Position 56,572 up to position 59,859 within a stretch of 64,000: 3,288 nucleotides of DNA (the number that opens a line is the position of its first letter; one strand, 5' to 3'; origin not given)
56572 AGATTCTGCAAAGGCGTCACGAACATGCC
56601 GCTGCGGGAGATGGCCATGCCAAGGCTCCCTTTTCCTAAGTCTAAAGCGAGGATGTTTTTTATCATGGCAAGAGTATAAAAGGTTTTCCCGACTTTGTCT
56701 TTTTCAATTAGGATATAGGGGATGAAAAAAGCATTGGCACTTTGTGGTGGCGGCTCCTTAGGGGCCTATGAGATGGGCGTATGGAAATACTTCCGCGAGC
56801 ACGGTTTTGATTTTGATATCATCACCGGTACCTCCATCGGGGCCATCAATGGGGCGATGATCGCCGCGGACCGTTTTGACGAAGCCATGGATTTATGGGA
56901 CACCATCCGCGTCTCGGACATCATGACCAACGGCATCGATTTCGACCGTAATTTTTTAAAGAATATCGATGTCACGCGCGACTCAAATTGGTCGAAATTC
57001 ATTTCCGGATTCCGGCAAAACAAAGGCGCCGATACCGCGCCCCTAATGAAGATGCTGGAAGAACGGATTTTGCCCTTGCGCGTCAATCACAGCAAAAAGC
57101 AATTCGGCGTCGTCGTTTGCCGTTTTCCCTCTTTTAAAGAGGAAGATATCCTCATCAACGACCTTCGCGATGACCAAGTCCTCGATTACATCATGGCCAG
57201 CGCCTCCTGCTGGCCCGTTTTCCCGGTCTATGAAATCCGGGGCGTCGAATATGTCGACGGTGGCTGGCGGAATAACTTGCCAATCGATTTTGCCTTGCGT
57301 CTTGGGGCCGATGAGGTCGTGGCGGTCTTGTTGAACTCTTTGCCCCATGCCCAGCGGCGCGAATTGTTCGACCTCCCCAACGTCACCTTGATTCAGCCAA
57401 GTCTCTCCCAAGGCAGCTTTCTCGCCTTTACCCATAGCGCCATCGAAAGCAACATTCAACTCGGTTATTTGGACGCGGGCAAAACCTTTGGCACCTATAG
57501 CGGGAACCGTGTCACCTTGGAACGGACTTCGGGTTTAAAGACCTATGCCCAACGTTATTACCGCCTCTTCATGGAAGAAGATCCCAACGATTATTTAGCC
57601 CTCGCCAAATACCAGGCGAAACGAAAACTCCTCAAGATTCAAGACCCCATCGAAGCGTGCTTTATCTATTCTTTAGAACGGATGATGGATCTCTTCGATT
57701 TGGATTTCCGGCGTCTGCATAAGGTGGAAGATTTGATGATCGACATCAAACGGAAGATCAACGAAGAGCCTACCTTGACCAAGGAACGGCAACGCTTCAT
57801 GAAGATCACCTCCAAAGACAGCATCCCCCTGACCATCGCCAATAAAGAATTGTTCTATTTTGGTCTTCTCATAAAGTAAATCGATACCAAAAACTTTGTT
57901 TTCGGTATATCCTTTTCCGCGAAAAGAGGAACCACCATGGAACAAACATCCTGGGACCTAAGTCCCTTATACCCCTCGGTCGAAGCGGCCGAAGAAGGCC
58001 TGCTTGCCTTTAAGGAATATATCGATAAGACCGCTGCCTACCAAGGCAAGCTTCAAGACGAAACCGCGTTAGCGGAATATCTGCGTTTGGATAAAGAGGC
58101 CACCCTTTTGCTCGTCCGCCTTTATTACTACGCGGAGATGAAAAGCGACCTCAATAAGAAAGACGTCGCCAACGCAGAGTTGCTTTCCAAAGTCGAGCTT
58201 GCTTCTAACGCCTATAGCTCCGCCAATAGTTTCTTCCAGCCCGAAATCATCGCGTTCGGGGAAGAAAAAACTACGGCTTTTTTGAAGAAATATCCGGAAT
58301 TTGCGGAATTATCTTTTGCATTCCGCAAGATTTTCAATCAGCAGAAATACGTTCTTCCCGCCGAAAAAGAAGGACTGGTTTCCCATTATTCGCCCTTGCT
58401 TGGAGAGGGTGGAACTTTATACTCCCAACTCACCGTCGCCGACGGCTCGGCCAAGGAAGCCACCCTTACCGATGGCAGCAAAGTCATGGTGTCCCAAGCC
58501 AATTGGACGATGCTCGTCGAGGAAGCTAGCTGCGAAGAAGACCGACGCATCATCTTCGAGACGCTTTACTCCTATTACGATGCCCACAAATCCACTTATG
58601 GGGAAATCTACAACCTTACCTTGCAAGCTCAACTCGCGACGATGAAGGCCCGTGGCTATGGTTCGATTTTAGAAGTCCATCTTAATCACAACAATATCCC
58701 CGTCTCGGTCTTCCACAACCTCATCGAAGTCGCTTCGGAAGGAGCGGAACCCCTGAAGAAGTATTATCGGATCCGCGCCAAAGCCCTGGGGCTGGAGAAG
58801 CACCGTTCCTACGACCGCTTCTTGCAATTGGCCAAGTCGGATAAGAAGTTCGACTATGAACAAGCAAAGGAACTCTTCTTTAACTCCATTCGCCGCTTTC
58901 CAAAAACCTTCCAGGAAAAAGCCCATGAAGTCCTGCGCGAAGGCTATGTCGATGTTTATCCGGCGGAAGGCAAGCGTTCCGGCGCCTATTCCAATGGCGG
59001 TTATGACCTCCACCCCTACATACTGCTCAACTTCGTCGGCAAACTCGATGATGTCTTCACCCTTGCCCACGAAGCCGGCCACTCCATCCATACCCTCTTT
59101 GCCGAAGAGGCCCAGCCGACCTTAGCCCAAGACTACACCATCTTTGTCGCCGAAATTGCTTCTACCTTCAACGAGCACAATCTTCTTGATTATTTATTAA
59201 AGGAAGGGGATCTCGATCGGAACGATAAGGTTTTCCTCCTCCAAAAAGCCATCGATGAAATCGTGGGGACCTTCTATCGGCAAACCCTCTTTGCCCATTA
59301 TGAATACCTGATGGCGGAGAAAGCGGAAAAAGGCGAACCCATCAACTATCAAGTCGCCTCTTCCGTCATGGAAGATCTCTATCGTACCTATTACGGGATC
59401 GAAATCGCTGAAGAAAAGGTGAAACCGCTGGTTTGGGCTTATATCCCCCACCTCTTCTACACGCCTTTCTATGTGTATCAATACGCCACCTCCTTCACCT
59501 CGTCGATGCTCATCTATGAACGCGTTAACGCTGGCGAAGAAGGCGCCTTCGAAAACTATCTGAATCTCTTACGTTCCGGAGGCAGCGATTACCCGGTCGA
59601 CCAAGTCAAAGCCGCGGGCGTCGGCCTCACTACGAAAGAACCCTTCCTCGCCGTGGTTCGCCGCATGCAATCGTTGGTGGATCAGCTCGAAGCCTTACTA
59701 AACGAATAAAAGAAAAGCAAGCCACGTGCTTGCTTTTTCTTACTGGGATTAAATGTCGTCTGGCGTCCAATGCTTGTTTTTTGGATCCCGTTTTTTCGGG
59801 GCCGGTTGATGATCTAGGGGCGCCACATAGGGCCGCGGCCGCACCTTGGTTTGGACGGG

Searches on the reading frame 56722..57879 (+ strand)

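Call 82: search_protein_families(library=pfam, proteins=[window:56722-57879:+], max_evalue=1e-8)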
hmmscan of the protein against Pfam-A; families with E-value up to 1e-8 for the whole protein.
window:56722-57879:+ (385 aa): 1 family
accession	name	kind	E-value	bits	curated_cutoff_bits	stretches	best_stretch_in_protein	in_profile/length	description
PF01734.28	Patatin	-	2e-32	113.4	27.7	1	5-192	1-191/191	Patatin-like phospholipase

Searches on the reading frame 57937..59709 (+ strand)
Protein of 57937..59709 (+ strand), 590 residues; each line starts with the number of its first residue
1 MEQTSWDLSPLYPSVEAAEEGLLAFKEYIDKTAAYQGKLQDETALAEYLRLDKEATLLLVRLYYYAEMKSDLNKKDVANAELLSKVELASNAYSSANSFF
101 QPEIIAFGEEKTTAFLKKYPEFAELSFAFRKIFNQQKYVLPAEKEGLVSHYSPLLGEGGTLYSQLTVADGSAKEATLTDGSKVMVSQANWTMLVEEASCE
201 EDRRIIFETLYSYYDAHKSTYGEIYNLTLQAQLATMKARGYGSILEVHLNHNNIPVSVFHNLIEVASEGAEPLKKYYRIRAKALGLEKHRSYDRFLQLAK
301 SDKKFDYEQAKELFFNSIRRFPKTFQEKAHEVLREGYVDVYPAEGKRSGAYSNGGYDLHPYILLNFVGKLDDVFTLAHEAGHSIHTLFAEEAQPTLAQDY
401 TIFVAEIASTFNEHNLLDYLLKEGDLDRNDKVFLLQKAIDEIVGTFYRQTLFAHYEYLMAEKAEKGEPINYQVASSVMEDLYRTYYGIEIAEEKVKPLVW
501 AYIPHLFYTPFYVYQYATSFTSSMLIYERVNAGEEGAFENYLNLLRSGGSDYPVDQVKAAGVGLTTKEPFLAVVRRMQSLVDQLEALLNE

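Call 82: search_protein_families(library=pfam, proteins=[window:57937-59709:+], max_evalue=1e-8)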
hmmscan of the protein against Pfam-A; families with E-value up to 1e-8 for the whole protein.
window:57937-59709:+ (590 aa): 2 families
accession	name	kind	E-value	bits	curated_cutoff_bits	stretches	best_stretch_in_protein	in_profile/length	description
PF01432.26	Peptidase_M3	-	9.6e-59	200.3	27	1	198-572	6-453/457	Peptidase family M3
PF08439.15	Peptidase_M3_N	-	2.3e-11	44.2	25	1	103-169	1-67/70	Oligopeptidase F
